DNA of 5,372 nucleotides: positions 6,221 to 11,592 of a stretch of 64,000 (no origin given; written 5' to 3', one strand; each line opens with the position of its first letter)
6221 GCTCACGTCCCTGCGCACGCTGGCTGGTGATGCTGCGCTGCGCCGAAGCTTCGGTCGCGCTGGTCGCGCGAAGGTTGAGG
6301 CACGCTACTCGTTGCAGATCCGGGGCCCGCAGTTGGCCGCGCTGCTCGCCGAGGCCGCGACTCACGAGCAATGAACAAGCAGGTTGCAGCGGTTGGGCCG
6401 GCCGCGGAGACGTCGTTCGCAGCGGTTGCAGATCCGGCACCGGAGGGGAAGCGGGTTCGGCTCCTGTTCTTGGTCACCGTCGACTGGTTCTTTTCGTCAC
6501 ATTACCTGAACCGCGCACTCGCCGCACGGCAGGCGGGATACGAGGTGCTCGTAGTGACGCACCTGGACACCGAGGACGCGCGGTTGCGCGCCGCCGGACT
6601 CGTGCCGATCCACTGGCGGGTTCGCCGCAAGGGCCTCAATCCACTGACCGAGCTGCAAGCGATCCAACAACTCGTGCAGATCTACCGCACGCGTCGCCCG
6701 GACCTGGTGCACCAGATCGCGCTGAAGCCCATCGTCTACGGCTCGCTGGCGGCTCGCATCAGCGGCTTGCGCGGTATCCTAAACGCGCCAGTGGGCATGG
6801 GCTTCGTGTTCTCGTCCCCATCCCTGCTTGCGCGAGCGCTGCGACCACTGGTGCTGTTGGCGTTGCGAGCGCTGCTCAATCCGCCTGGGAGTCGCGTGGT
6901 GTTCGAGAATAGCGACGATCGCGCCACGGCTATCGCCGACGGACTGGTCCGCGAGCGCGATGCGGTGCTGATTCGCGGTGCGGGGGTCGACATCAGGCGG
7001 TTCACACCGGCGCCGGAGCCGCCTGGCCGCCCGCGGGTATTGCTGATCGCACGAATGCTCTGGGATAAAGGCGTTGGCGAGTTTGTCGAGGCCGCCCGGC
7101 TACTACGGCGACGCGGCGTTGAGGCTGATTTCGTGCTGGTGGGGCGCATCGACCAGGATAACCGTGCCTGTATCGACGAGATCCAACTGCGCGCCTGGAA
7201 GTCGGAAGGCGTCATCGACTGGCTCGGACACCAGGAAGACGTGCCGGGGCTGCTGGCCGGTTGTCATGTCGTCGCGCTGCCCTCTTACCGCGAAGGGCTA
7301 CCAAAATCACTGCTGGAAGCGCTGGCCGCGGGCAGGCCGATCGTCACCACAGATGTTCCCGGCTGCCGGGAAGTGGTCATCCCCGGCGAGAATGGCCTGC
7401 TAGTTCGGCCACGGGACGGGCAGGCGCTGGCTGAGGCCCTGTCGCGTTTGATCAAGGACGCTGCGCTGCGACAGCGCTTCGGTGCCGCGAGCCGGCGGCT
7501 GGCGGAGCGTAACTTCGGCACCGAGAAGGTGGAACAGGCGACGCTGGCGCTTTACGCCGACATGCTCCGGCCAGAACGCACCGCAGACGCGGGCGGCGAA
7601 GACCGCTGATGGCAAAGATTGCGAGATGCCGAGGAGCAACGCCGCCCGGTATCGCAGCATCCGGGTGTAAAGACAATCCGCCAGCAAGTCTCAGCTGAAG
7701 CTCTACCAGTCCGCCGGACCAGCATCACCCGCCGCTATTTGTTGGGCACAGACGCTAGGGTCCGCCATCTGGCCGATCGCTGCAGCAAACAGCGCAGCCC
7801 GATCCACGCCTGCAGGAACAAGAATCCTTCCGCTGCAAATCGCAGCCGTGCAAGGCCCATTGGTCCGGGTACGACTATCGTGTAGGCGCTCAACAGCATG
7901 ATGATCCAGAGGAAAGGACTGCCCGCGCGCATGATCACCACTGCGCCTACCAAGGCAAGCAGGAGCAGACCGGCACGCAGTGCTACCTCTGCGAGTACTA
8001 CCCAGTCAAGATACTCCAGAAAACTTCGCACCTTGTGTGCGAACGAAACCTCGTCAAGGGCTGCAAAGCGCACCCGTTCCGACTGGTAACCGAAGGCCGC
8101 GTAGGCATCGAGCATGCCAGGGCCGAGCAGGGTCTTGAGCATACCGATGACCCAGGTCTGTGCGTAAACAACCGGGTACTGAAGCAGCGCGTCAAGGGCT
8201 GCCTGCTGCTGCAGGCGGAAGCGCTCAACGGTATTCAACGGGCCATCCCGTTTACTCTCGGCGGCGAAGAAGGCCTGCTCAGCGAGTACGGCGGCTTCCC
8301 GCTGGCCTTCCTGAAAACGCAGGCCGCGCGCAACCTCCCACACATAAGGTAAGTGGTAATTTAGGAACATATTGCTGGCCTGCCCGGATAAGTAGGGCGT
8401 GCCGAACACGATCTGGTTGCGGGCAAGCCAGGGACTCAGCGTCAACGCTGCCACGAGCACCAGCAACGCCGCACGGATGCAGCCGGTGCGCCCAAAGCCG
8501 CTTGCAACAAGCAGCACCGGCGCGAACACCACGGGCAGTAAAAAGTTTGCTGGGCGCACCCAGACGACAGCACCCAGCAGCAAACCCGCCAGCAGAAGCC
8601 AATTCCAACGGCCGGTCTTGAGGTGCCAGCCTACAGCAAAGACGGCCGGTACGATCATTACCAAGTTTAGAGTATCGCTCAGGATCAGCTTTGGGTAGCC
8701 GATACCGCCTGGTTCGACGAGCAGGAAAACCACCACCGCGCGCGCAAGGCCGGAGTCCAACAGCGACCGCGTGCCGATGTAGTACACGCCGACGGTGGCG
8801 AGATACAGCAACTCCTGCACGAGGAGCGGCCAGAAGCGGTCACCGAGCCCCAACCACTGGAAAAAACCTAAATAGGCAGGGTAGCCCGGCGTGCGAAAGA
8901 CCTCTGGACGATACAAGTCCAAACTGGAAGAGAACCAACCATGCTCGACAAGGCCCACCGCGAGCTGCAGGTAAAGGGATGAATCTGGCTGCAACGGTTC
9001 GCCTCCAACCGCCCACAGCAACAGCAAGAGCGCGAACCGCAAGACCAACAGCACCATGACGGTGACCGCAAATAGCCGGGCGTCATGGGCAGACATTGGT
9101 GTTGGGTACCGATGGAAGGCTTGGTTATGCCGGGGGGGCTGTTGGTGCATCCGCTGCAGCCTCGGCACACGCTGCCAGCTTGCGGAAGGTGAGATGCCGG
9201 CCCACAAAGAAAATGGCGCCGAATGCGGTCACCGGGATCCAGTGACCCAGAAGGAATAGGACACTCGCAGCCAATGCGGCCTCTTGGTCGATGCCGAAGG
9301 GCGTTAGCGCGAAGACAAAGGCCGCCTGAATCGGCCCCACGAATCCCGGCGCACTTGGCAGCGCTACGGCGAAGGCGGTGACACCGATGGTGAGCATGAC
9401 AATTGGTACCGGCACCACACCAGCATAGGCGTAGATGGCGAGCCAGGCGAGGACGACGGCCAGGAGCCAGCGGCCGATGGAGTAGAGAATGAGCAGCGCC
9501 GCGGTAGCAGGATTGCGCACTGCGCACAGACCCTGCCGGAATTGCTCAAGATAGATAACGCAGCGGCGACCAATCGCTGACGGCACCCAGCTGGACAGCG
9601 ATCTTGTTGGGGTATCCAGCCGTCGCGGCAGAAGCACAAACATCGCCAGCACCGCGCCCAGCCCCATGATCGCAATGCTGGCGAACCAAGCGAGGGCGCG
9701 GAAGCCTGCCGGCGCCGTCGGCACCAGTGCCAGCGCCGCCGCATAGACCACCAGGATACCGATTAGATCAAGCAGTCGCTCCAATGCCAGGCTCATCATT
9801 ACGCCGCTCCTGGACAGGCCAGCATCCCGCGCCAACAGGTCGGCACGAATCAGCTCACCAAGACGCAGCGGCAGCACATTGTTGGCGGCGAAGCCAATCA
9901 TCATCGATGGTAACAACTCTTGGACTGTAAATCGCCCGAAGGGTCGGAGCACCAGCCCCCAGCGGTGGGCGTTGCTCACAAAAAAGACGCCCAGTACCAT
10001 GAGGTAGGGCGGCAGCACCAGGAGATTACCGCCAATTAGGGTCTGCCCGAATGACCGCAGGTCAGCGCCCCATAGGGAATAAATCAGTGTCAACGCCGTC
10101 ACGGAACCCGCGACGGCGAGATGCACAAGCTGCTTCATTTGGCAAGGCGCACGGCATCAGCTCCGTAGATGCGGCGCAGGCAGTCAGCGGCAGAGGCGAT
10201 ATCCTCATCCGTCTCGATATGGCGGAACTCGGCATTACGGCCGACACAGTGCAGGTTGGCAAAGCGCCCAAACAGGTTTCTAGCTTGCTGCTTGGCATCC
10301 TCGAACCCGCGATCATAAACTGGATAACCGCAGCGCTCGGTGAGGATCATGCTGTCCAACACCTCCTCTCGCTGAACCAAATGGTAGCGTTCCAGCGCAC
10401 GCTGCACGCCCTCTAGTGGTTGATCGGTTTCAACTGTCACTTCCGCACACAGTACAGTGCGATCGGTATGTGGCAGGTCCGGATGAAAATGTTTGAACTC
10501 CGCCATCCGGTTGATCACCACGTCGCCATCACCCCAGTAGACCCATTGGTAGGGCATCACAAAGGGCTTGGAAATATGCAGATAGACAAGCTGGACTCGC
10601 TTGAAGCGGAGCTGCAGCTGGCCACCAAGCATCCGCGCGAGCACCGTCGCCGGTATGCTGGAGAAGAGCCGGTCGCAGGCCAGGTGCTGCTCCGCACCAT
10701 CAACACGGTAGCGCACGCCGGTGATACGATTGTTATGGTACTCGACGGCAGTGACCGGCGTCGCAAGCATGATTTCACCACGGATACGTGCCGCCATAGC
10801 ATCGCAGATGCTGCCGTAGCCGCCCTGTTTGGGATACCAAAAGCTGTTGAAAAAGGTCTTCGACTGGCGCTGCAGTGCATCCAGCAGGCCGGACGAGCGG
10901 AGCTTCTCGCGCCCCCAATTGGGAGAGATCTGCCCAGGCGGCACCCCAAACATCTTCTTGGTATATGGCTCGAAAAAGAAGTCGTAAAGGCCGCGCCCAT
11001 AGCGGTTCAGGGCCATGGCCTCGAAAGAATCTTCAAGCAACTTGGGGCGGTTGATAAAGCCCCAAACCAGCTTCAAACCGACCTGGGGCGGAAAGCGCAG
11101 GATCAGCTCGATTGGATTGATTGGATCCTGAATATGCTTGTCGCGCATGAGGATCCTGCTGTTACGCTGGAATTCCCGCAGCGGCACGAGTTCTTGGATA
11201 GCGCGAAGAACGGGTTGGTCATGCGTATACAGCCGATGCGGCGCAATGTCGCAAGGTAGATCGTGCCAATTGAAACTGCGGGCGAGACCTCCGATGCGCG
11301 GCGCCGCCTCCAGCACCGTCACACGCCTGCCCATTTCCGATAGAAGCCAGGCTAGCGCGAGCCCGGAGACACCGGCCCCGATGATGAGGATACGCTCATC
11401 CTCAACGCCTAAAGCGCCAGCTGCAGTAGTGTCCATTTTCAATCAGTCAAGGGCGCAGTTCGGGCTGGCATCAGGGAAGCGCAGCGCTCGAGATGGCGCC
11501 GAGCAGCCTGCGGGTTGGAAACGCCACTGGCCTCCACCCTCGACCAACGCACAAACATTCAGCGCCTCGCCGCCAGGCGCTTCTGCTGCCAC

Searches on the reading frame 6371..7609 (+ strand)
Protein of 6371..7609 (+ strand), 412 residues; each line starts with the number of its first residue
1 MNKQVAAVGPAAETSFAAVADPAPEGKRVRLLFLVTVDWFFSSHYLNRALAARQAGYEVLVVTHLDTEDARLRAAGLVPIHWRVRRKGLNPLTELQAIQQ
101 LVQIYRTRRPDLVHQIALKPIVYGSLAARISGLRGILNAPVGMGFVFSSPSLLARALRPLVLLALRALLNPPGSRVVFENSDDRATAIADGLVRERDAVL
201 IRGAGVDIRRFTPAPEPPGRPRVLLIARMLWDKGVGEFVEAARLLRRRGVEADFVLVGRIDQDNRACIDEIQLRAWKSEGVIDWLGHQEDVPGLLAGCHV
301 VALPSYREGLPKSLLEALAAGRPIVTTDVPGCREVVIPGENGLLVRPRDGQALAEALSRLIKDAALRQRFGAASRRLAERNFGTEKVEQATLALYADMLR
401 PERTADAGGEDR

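Call 20: search_protein_families(library=pfam, proteins=[window:6371-7609:+], max_evalue=0.001)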
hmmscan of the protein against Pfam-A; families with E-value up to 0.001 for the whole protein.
window:6371-7609:+ (412 aa): 7 families
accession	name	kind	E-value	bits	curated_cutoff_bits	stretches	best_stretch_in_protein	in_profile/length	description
PF13692.12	Glyco_trans_1_4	-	8e-33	114.1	27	1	220-363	1-142/142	Glycosyl transferases group 1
PF00534.26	Glycos_transf_1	-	2.6e-32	112.2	26.4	1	216-376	11-171/172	Glycosyl transferases group 1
PF13477.12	Glyco_trans_4_2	-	2e-16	60.8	23.4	1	30-166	1-130/139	Glycosyl transferase 4-like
PF20706.3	GT4-conflict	-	2.4e-09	37.1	26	1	201-335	176-319/385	Family 4 Glycosyltransferase in conflict systems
PF13524.12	Glyco_trans_1_2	-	1.1e-07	32.3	25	1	240-381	7-132/144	Glycosyl transferase-like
PF13579.12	Glyco_trans_4_4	-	2.9e-05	24.9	29.7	1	51-196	13-151/158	Glycosyl transferase 4-like domain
PF13439.12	Glyco_transf_4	-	3.1e-05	24.5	28.5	1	46-130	9-93/170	Glycosyltransferase Family 4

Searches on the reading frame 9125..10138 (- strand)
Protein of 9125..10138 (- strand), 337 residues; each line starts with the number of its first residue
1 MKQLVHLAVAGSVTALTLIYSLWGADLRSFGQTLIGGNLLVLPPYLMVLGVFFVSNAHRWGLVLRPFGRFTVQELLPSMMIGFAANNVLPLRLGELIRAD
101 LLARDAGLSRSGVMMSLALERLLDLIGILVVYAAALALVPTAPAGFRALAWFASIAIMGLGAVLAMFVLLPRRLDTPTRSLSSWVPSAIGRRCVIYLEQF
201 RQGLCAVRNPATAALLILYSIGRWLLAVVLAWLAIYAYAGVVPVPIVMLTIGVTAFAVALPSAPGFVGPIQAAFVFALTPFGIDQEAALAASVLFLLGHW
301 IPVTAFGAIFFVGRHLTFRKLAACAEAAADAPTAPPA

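Call 20: search_protein_families(library=pfam, proteins=[window:9125-10138:-], max_evalue=0.001)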
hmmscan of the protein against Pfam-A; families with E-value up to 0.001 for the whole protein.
window:9125-10138:- (337 aa): 1 family
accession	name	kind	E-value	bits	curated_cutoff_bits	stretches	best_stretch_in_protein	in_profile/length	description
PF03706.18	LPG_synthase_TM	-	6.7e-38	131.3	33.4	1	8-307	6-302/302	Lysylphosphatidylglycerol synthase TM region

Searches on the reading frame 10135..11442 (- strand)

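Call 20: search_protein_families(library=pfam, proteins=[window:10135-11442:-], max_evalue=0.001)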
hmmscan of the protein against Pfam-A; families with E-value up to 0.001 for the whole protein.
window:10135-11442:- (435 aa): 10 families
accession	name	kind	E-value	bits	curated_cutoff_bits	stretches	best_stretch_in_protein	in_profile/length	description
PF01593.30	Amino_oxidase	-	3.3e-20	73.2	19.8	1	25-271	1-262/443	Flavin containing amine oxidoreductase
PF13450.12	NAD_binding_8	-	3.2e-15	56.6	21.9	1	20-81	1-63/68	NAD(P)-binding Rossmann-like domain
PF01266.30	DAO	-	2e-12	47.7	27.9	1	17-52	1-36/353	FAD dependent oxidoreductase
PF03275.19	GLF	-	1.2e-07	32.1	26.3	1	156-341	2-164/203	UDP-galactopyranose mutase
PF07992.20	Pyr_redox_2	-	5.2e-07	29.8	26.1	1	10-51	137-178/291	Pyridine nucleotide-disulphide oxidoreductase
PF00070.33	Pyr_redox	-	1.1e-05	26.2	22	1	17-51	1-35/82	Pyridine nucleotide-disulphide oxidoreductase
PF01262.27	AlaDh_PNT_C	-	3.2e-05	23.9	23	1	2-48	14-61/214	Alanine dehydrogenase/PNT, C-terminal domain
PF12831.13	FAD_oxidored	-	4.1e-05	23.5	27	0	18-54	2-38/416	FAD dependent oxidoreductase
PF01494.25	FAD_binding_3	-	0.00049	19.9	22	1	18-48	4-34/349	FAD binding domain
PF00890.30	FAD_binding_2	-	0.00055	19.7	20.4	0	18-52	2-36/414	FAD binding domain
